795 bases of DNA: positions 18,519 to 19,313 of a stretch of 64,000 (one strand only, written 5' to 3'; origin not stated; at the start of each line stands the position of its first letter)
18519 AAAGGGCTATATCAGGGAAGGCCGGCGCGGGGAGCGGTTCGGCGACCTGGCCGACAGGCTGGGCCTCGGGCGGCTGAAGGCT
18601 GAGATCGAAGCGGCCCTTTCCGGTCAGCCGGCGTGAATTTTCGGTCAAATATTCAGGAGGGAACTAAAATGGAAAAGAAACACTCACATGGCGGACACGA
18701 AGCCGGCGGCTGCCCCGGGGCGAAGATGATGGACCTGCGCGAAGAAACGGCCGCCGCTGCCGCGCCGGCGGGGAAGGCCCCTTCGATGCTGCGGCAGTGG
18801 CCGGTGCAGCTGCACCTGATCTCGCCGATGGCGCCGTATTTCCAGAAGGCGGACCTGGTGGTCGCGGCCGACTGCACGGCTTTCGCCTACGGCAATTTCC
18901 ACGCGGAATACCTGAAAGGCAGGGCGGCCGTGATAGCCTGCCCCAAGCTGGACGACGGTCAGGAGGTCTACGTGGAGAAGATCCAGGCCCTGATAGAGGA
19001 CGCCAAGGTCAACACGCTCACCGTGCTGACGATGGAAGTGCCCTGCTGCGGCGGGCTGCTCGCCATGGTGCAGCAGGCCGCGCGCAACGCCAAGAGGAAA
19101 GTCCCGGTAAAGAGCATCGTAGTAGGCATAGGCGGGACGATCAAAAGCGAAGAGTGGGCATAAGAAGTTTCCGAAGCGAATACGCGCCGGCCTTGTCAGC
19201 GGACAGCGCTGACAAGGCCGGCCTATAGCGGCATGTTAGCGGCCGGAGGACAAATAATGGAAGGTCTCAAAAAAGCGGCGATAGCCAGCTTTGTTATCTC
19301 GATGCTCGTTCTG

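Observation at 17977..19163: Truncated siroheme-type sulfite/nitrite-reductase-like Fe-S protein plus Cys-rich partner beside qNOR: candidate undescribed N-oxide-handling module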

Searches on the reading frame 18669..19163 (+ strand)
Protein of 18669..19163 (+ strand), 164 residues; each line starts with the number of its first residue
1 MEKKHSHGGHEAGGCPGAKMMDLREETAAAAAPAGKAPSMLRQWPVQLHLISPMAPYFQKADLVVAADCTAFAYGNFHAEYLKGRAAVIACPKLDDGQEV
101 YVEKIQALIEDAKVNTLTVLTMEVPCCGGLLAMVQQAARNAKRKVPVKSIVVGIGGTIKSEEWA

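Call 5: search_protein_families(library=pfam, proteins=[window:18669-19163:+], max_evalue=0.1)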
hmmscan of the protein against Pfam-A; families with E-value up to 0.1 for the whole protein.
window:18669-19163:+ (164 aa): 0 families

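Call 6: search_protein_families(library=ncbifam, proteins=[window:18669-19163:+], max_evalue=0.1)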
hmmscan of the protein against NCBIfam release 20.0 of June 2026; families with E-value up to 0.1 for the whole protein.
window:18669-19163:+ (164 aa): 1 family
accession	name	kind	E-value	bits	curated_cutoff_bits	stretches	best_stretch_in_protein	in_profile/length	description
NF011391.0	PRK14816.1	equivalog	0.024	14.2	283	1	95-140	32-76/196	NADH-quinone oxidoreductase subunit B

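Call 7: find_homologous_proteins(query=window:18669-19163:+)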
Query window:18669-19163:+ (164 aa): 8000 proteins with E <= 0.001 among 8000 candidates; the best 120 are listed.
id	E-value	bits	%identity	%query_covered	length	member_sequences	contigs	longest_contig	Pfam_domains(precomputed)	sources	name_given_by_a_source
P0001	4.1e-100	350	96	100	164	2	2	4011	PF27217.1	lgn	-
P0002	9.7e-98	342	93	100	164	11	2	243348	PF27217.1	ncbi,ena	-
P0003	4.5e-97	340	92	100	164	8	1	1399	PF27217.1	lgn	-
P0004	2.7e-96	338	93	100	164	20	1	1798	PF27217.1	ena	-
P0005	2.6e-91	321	87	100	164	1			PF27217.1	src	-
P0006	7.0e-87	307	84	100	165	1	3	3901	PF27217.1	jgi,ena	-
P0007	2.9e-83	295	82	100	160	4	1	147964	PF27217.1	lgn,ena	-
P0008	1.9e-77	276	75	98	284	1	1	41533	PF14697.12,PF12837.13,PF00037.33,PF12838.13,PF13237.12,PF13187.12,PF27217.1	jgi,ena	-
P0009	2.4e-76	273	74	100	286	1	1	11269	PF12837.13,PF00037.33,PF12838.13,PF13237.12,PF13187.12,PF27217.1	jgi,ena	-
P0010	4.4e-76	272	74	99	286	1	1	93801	PF14697.12,PF12837.13,PF00037.33,PF12838.13,PF13237.12,PF13187.12,PF27217.1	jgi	-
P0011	4.6e-76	272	73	100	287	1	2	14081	PF14697.12,PF12837.13,PF00037.33,PF12838.13,PF13237.12,PF13187.12,PF27217.1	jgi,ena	-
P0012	1.0e-75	271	75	99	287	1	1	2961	PF14697.12,PF12837.13,PF00037.33,PF12838.13,PF13237.12,PF13187.12,PF27217.1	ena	-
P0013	1.3e-75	270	73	100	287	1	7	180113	PF14697.12,PF12837.13,PF00037.33,PF12838.13,PF13237.12,PF13187.12,PF27217.1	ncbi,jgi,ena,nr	ncbi:MAG: 4Fe-4S ferredoxin [Elusimicrobia bacterium GWA2_62_23]|nr:MAG: 4Fe-4S ferredoxin [Elusimic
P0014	2.1e-75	270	74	99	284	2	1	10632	PF14697.12,PF12837.13,PF00037.33,PF12838.13,PF13237.12,PF13187.12,PF27217.1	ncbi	-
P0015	2.7e-75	269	74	100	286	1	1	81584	PF14697.12,PF12837.13,PF00037.33,PF12838.13,PF13237.12,PF13187.12,PF27217.1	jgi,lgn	jgi:ferredoxin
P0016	3.2e-75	269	73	100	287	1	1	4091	PF14697.12,PF12837.13,PF00037.33,PF12838.13,PF13237.12,PF13187.12,PF27217.1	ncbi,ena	-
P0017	3.8e-75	269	77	91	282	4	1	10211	PF14697.12,PF12837.13,PF00037.33,PF12838.13,PF13237.12,PF13187.12,PF27217.1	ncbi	-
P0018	8.7e-75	268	74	100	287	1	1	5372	PF14697.12,PF12837.13,PF00037.33,PF12838.13,PF13237.12,PF13187.12,PF27217.1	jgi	jgi:ferredoxin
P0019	1.2e-74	267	74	99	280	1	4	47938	PF14697.12,PF12837.13,PF00037.33,PF12838.13,PF13237.12,PF13187.12,PF27217.1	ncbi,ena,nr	ncbi:MAG: 4Fe-4S binding protein [Elusimicrobia bacterium]|nr:4Fe-4S binding protein [Elusimicrobiot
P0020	1.4e-74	267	74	99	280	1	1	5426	PF14697.12,PF12837.13,PF00037.33,PF12838.13,PF13237.12,PF13187.12,PF27217.1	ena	-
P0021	1.4e-74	267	72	99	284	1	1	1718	PF14697.12,PF12837.13,PF00037.33,PF12838.13,PF13237.12,PF13187.12,PF27217.1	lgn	-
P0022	1.5e-74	267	73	100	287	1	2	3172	PF14697.12,PF12837.13,PF00037.33,PF12838.13,PF13237.12,PF13187.12,PF27217.1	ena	-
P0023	2.8e-74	266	72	100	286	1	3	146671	PF14697.12,PF12837.13,PF00037.33,PF12838.13,PF13237.12,PF13187.12,PF27217.1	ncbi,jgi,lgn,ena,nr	ncbi:MAG TPA: hypothetical protein PKI19_09070 [Elusimicrobiales bacterium]|nr:hypothetical protein 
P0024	3.0e-74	266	72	100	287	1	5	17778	PF14697.12,PF12837.13,PF00037.33,PF12838.13,PF13237.12,PF13187.12,PF27217.1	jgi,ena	-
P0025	4.5e-74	265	72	99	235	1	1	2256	PF27217.1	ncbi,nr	ncbi:MAG: 4Fe-4S ferredoxin, partial [Elusimicrobiota bacterium]|nr:4Fe-4S ferredoxin [Elusimicrobio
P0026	5.8e-74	265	74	98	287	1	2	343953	PF14697.12,PF12837.13,PF00037.33,PF12838.13,PF13237.12,PF13187.12,PF27217.1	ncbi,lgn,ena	-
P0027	7.1e-74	265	72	100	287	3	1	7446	PF14697.12,PF12837.13,PF00037.33,PF12838.13,PF13237.12,PF13187.12,PF27217.1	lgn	-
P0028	1.0e-73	264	73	98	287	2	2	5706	PF14697.12,PF12837.13,PF00037.33,PF12838.13,PF13237.12,PF13187.12,PF27217.1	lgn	-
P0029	1.2e-73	264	72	99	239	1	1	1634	PF27217.1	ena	-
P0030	2.0e-73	263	70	100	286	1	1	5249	PF14697.12,PF12837.13,PF00037.33,PF12838.13,PF13237.12,PF13187.12,PF27217.1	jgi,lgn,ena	-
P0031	2.0e-73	263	73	100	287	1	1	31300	PF14697.12,PF12837.13,PF00037.33,PF12838.13,PF13237.12,PF13187.12,PF27217.1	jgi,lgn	-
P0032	2.3e-73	263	72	100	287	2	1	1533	PF14697.12,PF12837.13,PF00037.33,PF12838.13,PF13237.12,PF13187.12,PF27217.1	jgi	jgi:ferredoxin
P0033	2.3e-73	263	71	100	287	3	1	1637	PF14697.12,PF12837.13,PF00037.33,PF12838.13,PF13237.12,PF13187.12,PF27217.1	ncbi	-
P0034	2.4e-73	263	75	91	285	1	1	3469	PF12837.13,PF00037.33,PF12838.13,PF13237.12,PF13187.12,PF27217.1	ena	-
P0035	3.7e-73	263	72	98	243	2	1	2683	PF14697.12,PF12837.13,PF00037.33,PF12838.13,PF13237.12,PF13187.12,PF27217.1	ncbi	ncbi:MAG: 4Fe-4S binding protein, partial [Elusimicrobiota bacterium]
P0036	3.7e-73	262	72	99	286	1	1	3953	PF14697.12,PF12837.13,PF00037.33,PF12838.13,PF13237.12,PF13187.12,PF27217.1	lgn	-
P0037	5.1e-73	262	74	100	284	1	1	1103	PF14697.12,PF12837.13,PF00037.33,PF12838.13,PF13237.12,PF27217.1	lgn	-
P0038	4.7e-72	259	74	99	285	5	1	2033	PF14697.12,PF12837.13,PF00037.33,PF12838.13,PF13237.12,PF13187.12,PF27217.1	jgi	-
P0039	8.1e-72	258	73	99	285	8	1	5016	PF14697.12,PF12837.13,PF00037.33,PF12838.13,PF13237.12,PF13187.12,PF27217.1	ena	-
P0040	1.8e-71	257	76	94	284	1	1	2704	PF14697.12,PF12837.13,PF00037.33,PF12838.13,PF13237.12,PF13187.12,PF27217.1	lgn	-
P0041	2.3e-71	257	75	91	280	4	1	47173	PF14697.12,PF12837.13,PF00037.33,PF12838.13,PF13237.12,PF13187.12,PF27217.1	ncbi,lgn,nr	ncbi:MAG: 4Fe-4S binding protein [Elusimicrobia bacterium]|nr:4Fe-4S binding protein [Elusimicrobiot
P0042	2.8e-71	256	70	100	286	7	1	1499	PF14697.12,PF12837.13,PF00037.33,PF12838.13,PF13237.12,PF13187.12,PF27217.1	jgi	-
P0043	4.8e-71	256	74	94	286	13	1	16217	PF14697.12,PF12837.13,PF00037.33,PF12838.13,PF13237.12,PF13187.12,PF27217.1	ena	-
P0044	8.0e-71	255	72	95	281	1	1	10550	PF14697.12,PF12837.13,PF00037.33,PF13237.12,PF27217.1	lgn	-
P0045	8.4e-71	255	72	95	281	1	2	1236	PF14697.12,PF12837.13,PF00037.33,PF12838.13,PF13237.12,PF13187.12,PF27217.1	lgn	-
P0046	8.8e-71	255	75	94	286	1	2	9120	PF14697.12,PF12837.13,PF00037.33,PF12838.13,PF13237.12,PF13187.12,PF27217.1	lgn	-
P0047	9.6e-71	255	76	94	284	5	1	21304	PF14697.12,PF12837.13,PF00037.33,PF12838.13,PF13237.12,PF13187.12,PF27217.1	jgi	jgi:ferredoxin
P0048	1.1e-70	254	72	96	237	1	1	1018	PF14697.12,PF12837.13,PF00037.33,PF12838.13,PF13237.12,PF13187.12,PF27217.1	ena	-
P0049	3.5e-70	253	73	92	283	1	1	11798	PF14697.12,PF12837.13,PF00037.33,PF12838.13,PF13237.12,PF13187.12,PF27217.1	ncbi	-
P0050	3.9e-70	253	75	94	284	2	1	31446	PF14697.12,PF12837.13,PF00037.33,PF12838.13,PF13237.12,PF13187.12,PF27217.1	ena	-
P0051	1.3e-69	251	73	95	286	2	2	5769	PF14697.12,PF12837.13,PF00037.33,PF12838.13,PF13237.12,PF27217.1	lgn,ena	-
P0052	1.4e-69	251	75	91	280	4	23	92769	PF14697.12,PF12837.13,PF00037.33,PF12838.13,PF13237.12,PF13187.12,PF27217.1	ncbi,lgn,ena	-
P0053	1.5e-69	251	71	99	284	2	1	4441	PF14697.12,PF12837.13,PF00037.33,PF12838.13,PF13237.12,PF13187.12,PF27217.1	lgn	-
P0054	1.6e-69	251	72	95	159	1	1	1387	PF27217.1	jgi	-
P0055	1.7e-69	251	71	99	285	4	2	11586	PF14697.12,PF12837.13,PF00037.33,PF12838.13,PF13237.12,PF13187.12,PF27217.1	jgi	jgi:NAD-dependent dihydropyrimidine dehydrogenase PreA subunit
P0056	5.3e-69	249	72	94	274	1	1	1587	PF14697.12,PF12837.13,PF00037.33,PF12838.13,PF13237.12,PF13187.12,PF27217.1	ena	-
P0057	7.5e-69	249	67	100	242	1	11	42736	PF14697.12,PF00037.33,PF12838.13,PF13237.12,PF13187.12,PF27217.1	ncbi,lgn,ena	-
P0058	1.5e-68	248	72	95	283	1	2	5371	PF14697.12,PF12837.13,PF00037.33,PF12838.13,PF13237.12,PF13187.12,PF27217.1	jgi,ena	-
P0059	2.0e-68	247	70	99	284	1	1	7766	PF14697.12,PF12837.13,PF00037.33,PF12838.13,PF13237.12,PF13187.12,PF27217.1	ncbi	-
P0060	3.9e-68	246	72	91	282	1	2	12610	PF14697.12,PF12837.13,PF00037.33,PF12838.13,PF13237.12,PF13187.12,PF27217.1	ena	-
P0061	4.9e-68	246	71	95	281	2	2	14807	PF14697.12,PF12837.13,PF00037.33,PF12838.13,PF13237.12,PF13187.12,PF27217.1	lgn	-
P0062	1.0e-67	245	68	99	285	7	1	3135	PF14697.12,PF12837.13,PF00037.33,PF12838.13,PF13237.12,PF13187.12,PF27217.1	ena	-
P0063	1.4e-67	244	73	91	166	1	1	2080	PF27217.1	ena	-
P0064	1.4e-67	244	70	95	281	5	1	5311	PF14697.12,PF12837.13,PF00037.33,PF12838.13,PF13237.12,PF13187.12,PF27217.1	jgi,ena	jgi:NAD-dependent dihydropyrimidine dehydrogenase PreA subunit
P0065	8.1e-67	242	67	98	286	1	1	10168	PF14697.12,PF12837.13,PF00037.33,PF12838.13,PF13237.12,PF27217.1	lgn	-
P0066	8.7e-67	242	68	100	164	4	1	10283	PF27217.1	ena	-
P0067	1.0e-66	242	71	95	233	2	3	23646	PF14697.12,PF12837.13,PF00037.33,PF12838.13,PF13237.12,PF13187.12,PF27217.1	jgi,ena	-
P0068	1.3e-66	241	70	95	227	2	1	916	PF27217.1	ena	-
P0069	1.3e-66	241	73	91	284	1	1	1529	PF14697.12,PF12837.13,PF00037.33,PF13237.12,PF13187.12,PF27217.1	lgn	-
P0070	2.0e-66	241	68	94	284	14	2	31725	PF14697.12,PF12837.13,PF00037.33,PF12838.13,PF13237.12,PF13187.12,PF27217.1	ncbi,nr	ncbi:MAG: 4Fe-4S binding protein [Elusimicrobiales bacterium]|nr:4Fe-4S binding protein [Elusimicrob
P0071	4.3e-65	236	64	94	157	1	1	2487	PF27217.1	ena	-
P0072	5.0e-65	236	66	99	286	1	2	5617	PF14697.12,PF12837.13,PF00037.33,PF12838.13,PF13237.12,PF13187.12,PF27217.1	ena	-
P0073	8.1e-65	235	67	95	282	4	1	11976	PF14697.12,PF12837.13,PF00037.33,PF12838.13,PF13237.12,PF13187.12,PF27217.1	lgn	-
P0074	1.4e-64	235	68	92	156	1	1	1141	PF27217.1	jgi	-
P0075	3.1e-64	234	68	85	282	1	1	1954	PF14697.12,PF12837.13,PF00037.33,PF12838.13,PF13237.12,PF13187.12,PF27217.1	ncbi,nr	ncbi:MAG: 4Fe-4S ferredoxin, partial [Elusimicrobiota bacterium]|nr:4Fe-4S ferredoxin [Elusimicrobio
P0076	5.4e-64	233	62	99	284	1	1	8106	PF14697.12,PF12797.13,PF12837.13,PF00037.33,PF13484.12,PF12838.13,PF13237.12,PF13187.12,PF27217.1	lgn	-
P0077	6.8e-64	232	64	92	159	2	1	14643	PF27217.1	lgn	-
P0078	8.5e-64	232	67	91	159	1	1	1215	PF27217.1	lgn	-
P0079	1.1e-63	232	64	99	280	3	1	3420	PF14697.12,PF12797.13,PF12837.13,PF00037.33,PF13484.12,PF12838.13,PF25160.2,PF13237.12,PF13187.12,PF27217.1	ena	-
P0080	1.1e-63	232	64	94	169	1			PF27217.1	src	-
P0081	1.2e-63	232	60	98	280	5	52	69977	PF14697.12,PF12797.13,PF12837.13,PF00037.33,PF13484.12,PF12838.13,PF25160.2,PF13237.12,PF13187.12,PF27217.1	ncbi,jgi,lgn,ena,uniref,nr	ncbi:MAG: 4Fe-4S ferredoxin [Candidatus Omnitrophica bacterium CG12_big_fil_rev_8_21_14_0_65_43_15]|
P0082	1.5e-63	231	62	99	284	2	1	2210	PF14697.12,PF12797.13,PF12837.13,PF00037.33,PF12838.13,PF13237.12,PF13187.12,PF27217.1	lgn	-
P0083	1.6e-63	231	62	99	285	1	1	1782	PF14697.12,PF12797.13,PF12837.13,PF00037.33,PF13484.12,PF12838.13,PF25160.2,PF13237.12,PF13187.12,PF27217.1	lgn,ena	-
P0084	1.7e-63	231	61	99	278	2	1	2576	PF14697.12,PF12797.13,PF12837.13,PF00037.33,PF12838.13,PF13237.12,PF13187.12,PF27217.1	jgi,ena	-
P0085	2.2e-63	231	62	92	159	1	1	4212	PF27217.1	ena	-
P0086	2.2e-63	231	60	99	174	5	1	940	PF27217.1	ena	-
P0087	2.3e-63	231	62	92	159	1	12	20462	PF27217.1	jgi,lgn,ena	-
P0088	2.5e-63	231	62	99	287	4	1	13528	PF14697.12,PF12797.13,PF12837.13,PF00037.33,PF12838.13,PF13237.12,PF13187.12,PF27217.1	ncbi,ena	-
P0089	3.4e-63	230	62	92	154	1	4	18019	PF27217.1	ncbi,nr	ncbi:MAG: 4Fe-4S ferredoxin [Omnitrophica bacterium RIFCSPLOWO2_02_FULL_45_16]|nr:MAG: 4Fe-4S ferred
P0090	3.7e-63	230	68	94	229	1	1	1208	PF12837.13,PF00037.33,PF13237.12,PF27217.1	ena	-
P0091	4.6e-63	230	62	92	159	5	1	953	PF27217.1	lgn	-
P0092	4.8e-63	230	61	95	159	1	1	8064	PF27217.1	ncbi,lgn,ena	-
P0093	4.9e-63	230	62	96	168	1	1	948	PF27217.1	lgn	-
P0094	5.3e-63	229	66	93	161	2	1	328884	PF27217.1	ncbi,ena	-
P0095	5.4e-63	229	68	95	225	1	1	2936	PF14697.12,PF12837.13,PF00037.33,PF12838.13,PF13237.12,PF13187.12,PF27217.1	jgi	jgi:NAD-dependent dihydropyrimidine dehydrogenase PreA subunit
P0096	5.8e-63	229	61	98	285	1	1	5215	PF14697.12,PF12797.13,PF12837.13,PF00037.33,PF13484.12,PF12838.13,PF25160.2,PF13237.12,PF13187.12,PF27217.1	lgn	-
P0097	6.3e-63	229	74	88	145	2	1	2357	PF27217.1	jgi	jgi:hypothetical protein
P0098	6.5e-63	229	65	92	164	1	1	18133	PF27217.1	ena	-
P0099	6.6e-63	229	63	95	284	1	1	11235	PF14697.12,PF12797.13,PF12837.13,PF00037.33,PF13484.12,PF12838.13,PF25160.2,PF13237.12,PF13187.12,PF27217.1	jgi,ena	-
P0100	8.4e-63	229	65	91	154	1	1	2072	PF27217.1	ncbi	-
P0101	8.5e-63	229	62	92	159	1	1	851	PF27217.1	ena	-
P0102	1.2e-62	228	65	91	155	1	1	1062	PF27217.1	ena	-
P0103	1.3e-62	228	65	91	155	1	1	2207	PF27217.1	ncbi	-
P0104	1.3e-62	228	62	99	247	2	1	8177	PF14697.12,PF12837.13,PF00037.33,PF12838.13,PF13237.12,PF13187.12,PF27217.1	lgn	-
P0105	1.5e-62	228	62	99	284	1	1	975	PF14697.12,PF12797.13,PF12837.13,PF00037.33,PF13484.12,PF12838.13,PF25160.2,PF13237.12,PF13187.12,PF27217.1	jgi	jgi:ferredoxin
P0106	1.8e-62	228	62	95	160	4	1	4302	PF27217.1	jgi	jgi:hypothetical protein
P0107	1.8e-62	228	62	95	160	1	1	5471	PF27217.1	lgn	-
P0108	1.9e-62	228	66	91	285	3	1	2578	PF14697.12,PF12837.13,PF00037.33,PF13484.12,PF12838.13,PF13237.12,PF13187.12,PF27217.1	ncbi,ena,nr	ncbi:MAG TPA: 4Fe-4S binding protein [Elusimicrobiales bacterium]|nr:4Fe-4S binding protein [Elusimi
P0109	2.0e-62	228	60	99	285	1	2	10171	PF14697.12,PF12797.13,PF12837.13,PF00037.33,PF13484.12,PF12838.13,PF25160.2,PF13237.12,PF13187.12,PF27217.1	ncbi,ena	-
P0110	2.0e-62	228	65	93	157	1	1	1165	PF27217.1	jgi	-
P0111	2.1e-62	228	63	95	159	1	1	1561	PF27217.1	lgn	-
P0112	2.1e-62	228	58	100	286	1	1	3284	PF14697.12,PF12837.13,PF00037.33,PF12838.13,PF13237.12,PF13187.12,PF27217.1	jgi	jgi:NAD-dependent dihydropyrimidine dehydrogenase PreA subunit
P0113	2.3e-62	227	60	94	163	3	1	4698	PF27217.1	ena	-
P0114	2.7e-62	227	61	99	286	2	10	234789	PF14697.12,PF12797.13,PF12837.13,PF00037.33,PF12838.13,PF13237.12,PF13187.12,PF27217.1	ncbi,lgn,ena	-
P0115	2.7e-62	227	66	91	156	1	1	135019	PF27217.1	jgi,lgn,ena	-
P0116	2.8e-62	227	58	99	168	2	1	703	PF27217.1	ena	-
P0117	2.9e-62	227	63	91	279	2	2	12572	PF14697.12,PF12797.13,PF12837.13,PF00037.33,PF13484.12,PF12838.13,PF13237.12,PF13187.12,PF27217.1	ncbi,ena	-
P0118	3.0e-62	227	62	99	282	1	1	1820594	PF14697.12,PF12797.13,PF12837.13,PF00037.33,PF13484.12,PF12838.13,PF25160.2,PF13237.12,PF13187.12,PF27217.1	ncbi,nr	ncbi:MAG: 4Fe-4S dicluster domain-containing protein [Candidatus Omnitrophota bacterium]|nr:MAG: 4Fe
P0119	3.2e-62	227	64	91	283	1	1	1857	PF14697.12,PF12837.13,PF00037.33,PF13484.12,PF12838.13,PF25160.2,PF13237.12,PF13187.12,PF27217.1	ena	-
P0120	3.2e-62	227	65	95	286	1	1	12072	PF14697.12,PF12797.13,PF12837.13,PF00037.33,PF13484.12,PF12838.13,PF25160.2,PF13237.12,PF13187.12,PF27217.1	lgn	-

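Call 11: search_solved_structures(query=window:18669-19163:+, max_evalue=10, show_alignments=2)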
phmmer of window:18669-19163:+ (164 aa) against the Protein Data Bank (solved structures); distinct sequences matched with E-value up to 10: 0.

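Call 37: predict_structure(alignment_id=A1)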
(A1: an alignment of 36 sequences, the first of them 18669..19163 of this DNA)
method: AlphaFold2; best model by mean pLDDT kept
length: 164 residues; sequences in the alignment: 36
mean_pLDDT: 70.4   pTM: 0.65
mean pLDDT of the five models: 70.4, 63.9, 62.5, 61.3, 59.6
residues with pLDDT >= 90: 34; 70-90: 64; 50-70: 26; < 50: 40
segments of 3 or more residues with pLDDT < 50: 1-23, 25-30, 32-35, 41-44
pLDDT, mean of each block of 10 residues (from residue 1): 36 43 43 48 52 79 82 69 77 67 90 91 77 91 93 79 91
secondary structure, 60 per line:
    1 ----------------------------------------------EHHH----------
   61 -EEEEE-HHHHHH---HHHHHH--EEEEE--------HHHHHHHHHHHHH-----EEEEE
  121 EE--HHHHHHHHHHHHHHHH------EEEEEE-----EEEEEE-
elements in order: E62-66 H68-73 H77-82 E85-89 H98-110 E116-122 H125-140 E147-152 E158-163

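Call 49: find_related_loci(query=A1, collection=metagenome_contigs, flank=8000)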
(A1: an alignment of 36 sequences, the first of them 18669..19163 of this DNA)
Query A1 (164 aa) in metagenome_contigs; peptide patterns used: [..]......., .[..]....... (x = any residue, [..] = any of these).
600 stretches matched a pattern (row limit reached: there are more); 595 encode a relative of the query (tblastn E <= 1e-3); the best 80 are kept; 80 distinct loci.
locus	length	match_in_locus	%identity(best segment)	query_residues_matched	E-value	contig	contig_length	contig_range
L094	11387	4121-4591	60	5-163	1e-66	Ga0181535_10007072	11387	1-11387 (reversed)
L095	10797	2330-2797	60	8-163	2e-66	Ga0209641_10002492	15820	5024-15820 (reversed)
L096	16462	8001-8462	58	10-163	7e-66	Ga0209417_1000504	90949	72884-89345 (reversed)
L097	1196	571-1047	57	2-163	1e-69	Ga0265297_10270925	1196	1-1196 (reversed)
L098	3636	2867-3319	62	13-163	8e-65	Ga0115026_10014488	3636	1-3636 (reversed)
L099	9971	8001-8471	60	8-163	5e-65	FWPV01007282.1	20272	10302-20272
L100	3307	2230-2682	58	13-163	1e-64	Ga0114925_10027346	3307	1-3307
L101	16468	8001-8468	58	4-163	3e-64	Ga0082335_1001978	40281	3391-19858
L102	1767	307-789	57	2-163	9e-66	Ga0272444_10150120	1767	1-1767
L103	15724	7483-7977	58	1-164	6e-64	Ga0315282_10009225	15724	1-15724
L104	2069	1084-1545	58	10-163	4e-65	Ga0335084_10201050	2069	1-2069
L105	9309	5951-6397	61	14-163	9e-64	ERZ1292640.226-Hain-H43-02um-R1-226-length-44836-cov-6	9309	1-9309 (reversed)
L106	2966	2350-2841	59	3-164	1e-63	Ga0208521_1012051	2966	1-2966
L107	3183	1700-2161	56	10-163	3e-63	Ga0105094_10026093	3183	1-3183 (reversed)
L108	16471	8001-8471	56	8-164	3e-63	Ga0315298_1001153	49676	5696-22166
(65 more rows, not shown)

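Call 57: search_protein_families(library=pfam, proteins=[L103:5788-6570:+, L103:6599-7381:+], max_evalue=0.001)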
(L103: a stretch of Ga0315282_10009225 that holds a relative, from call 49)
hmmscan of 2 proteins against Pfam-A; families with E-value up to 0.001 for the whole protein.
L103:5788-6570:+ (260 aa): 10 families
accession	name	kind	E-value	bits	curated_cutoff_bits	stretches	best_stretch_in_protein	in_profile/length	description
PF01077.27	NIR_SIR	-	4.4e-16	59.2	27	1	110-260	45-148/158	Nitrite and sulphite reductase 4Fe-4S domain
PF08369.16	PCP_red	-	2.1e-13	50.5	32.5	1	3-44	1-42/45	Proto-chlorophyllide reductase 57 kD subunit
PF00037.32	Fer4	-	3.8e-11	42.7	21.1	2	169-190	1-22/24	4Fe-4S binding domain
PF12838.12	Fer4_7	-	7.9e-09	36.3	27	1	147-189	2-51/52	4Fe-4S dicluster domain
PF12837.12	Fer4_6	-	1.5e-08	34.6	25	1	140-162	2-24/24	4Fe-4S binding domain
PF13187.11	Fer4_9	-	1.6e-07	31.7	27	1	147-189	2-50/52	4Fe-4S dicluster domain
PF13237.11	Fer4_10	-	3.5e-06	27.3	25.5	1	170-203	3-22/53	4Fe-4S dicluster domain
PF12797.12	Fer4_2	-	4.8e-06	26.6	24.5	0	168-188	2-22/22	4Fe-4S binding domain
PF14697.11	Fer4_21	-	4.6e-05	23.9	35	0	116-162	10-57/59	4Fe-4S dicluster domain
PF13484.11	Fer4_16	-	7.8e-05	23.8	30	0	175-194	1-20/66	4Fe-4S double cluster binding domain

L103:6599-7381:+ (260 aa): 1 family
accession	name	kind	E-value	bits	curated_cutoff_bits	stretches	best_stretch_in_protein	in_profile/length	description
PF01814.28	Hemerythrin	-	4.2e-15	56.8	25.3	1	94-215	5-126/127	Hemerythrin HHE cation binding domain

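Call 65: search_solved_structures(query=A1, max_evalue=10, show_alignments=3)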
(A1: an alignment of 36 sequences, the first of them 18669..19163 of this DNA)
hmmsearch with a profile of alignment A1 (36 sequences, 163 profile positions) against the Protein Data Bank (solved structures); distinct sequences matched with E-value up to 10: 2.
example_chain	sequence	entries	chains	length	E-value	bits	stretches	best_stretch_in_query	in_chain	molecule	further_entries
2hbp_A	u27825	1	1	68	0.22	14.3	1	64-107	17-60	Cytoskeleton assembly control protein SLA1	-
5cwq_A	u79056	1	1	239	1.2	11.9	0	116-143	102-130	Designed helical repeat protein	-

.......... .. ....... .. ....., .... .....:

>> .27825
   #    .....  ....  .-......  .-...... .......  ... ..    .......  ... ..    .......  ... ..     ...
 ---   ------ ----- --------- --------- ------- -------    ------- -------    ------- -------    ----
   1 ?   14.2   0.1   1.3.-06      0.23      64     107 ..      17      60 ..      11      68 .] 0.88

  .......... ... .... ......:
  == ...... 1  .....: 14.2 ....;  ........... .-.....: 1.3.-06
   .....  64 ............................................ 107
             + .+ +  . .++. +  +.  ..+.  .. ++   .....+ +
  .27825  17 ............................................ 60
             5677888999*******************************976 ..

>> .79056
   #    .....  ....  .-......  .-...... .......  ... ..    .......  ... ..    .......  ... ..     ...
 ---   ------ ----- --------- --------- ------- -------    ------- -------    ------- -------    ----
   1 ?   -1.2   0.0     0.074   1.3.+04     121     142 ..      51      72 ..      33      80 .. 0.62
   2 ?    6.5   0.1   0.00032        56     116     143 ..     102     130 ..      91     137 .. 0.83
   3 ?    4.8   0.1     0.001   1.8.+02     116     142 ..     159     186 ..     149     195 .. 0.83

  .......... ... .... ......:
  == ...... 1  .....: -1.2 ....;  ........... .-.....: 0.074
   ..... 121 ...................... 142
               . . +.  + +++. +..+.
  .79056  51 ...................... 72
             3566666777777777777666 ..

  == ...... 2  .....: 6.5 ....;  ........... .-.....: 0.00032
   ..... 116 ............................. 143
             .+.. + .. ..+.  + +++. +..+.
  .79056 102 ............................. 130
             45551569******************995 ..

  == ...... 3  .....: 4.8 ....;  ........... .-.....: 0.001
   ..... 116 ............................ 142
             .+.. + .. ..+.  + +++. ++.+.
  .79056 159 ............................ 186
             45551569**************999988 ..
